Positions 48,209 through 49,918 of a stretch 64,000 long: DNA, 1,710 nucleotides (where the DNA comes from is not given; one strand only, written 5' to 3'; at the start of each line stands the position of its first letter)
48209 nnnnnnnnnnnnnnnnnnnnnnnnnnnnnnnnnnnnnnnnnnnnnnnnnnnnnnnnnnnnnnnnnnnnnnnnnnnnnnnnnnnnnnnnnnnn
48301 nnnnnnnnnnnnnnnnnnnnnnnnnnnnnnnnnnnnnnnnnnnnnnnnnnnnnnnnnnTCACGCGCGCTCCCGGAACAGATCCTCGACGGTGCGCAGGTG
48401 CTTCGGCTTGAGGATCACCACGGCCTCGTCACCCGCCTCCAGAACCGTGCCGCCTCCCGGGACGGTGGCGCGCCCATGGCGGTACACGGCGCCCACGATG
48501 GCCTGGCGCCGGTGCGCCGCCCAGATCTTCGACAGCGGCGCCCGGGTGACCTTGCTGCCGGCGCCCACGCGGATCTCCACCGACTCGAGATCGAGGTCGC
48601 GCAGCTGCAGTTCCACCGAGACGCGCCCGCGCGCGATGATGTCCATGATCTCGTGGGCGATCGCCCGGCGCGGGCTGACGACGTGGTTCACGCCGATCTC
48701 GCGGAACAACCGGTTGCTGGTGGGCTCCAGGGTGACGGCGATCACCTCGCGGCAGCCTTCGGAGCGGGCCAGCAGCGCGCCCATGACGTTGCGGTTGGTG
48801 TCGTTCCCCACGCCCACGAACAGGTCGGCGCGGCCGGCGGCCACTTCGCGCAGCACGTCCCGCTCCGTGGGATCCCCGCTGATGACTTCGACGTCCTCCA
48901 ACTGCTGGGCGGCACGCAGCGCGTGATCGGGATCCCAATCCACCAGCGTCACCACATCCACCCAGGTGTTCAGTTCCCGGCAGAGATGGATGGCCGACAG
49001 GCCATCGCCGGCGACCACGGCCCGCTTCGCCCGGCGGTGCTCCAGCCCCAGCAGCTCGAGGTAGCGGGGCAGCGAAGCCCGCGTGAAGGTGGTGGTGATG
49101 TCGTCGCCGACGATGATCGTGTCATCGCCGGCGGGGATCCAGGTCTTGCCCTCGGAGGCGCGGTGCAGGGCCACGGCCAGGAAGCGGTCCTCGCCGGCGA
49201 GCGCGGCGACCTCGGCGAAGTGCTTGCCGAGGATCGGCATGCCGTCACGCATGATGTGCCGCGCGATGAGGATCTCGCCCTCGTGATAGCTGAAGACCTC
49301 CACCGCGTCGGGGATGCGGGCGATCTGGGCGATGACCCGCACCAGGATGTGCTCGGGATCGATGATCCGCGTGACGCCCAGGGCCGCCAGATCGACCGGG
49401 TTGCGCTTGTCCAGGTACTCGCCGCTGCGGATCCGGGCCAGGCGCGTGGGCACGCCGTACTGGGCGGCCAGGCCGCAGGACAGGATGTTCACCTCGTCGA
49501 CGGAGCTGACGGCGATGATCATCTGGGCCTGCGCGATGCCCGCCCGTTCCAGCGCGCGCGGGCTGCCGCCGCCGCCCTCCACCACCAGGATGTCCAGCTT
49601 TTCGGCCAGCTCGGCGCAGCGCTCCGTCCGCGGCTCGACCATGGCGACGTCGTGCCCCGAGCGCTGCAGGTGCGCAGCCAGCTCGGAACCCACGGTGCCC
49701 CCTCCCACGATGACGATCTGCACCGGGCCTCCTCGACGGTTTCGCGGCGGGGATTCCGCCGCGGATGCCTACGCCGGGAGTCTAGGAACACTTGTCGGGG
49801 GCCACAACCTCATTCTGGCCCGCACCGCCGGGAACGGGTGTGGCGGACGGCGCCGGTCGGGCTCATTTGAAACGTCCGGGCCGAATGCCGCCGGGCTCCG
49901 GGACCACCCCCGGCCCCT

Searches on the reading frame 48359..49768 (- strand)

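Call 55: search_protein_families(library=pfam, proteins=[window:48359-49768:-], max_evalue=0.001)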
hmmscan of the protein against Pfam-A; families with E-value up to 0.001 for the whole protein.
window:48359-49768:- (469 aa): 12 families
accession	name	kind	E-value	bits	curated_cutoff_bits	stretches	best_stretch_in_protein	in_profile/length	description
PF02254.24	TrkA_N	-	6.5e-40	136.5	23.8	2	18-121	1-104/116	TrkA-N domain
PF02080.26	TrkA_C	-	8.9e-12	45.2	27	1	397-465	2-70/71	TrkA-C domain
PF00070.33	Pyr_redox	-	5.3e-07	30.5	22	1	18-49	2-33/82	Pyridine nucleotide-disulphide oxidoreductase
PF07992.20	Pyr_redox_2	-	1.8e-06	28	26.1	1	14-52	141-179/291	Pyridine nucleotide-disulphide oxidoreductase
PF13241.12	NAD_binding_7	-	3.5e-06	28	22.1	1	17-107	9-88/104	Putative NAD(P)-binding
PF03807.23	F420_oxidored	-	4.1e-05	24.5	21.6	1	18-63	2-49/94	NADP oxidoreductase coenzyme F420-dependent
PF01266.30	DAO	-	4.6e-05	23.5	27.9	1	18-47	2-31/353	FAD dependent oxidoreductase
PF22614.2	Slo-like_RCK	-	0.00015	21.8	24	0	270-320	34-85/119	Calcium-activated potassium channel slowpoke-like RCK domain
PF02558.23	ApbA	-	0.00022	21.3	22.2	1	18-56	1-38/150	Ketopantoate reductase PanE/ApbA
PF02737.24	3HCDH_N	-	0.00035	21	22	0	18-58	2-42/180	3-hydroxyacyl-CoA dehydrogenase, NAD binding domain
PF01134.28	GIDA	-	0.00078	19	22.1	0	17-54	1-38/391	Glucose inhibited division protein A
PF01494.25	FAD_binding_3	-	0.00099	18.9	22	0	16-49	2-35/349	FAD binding domain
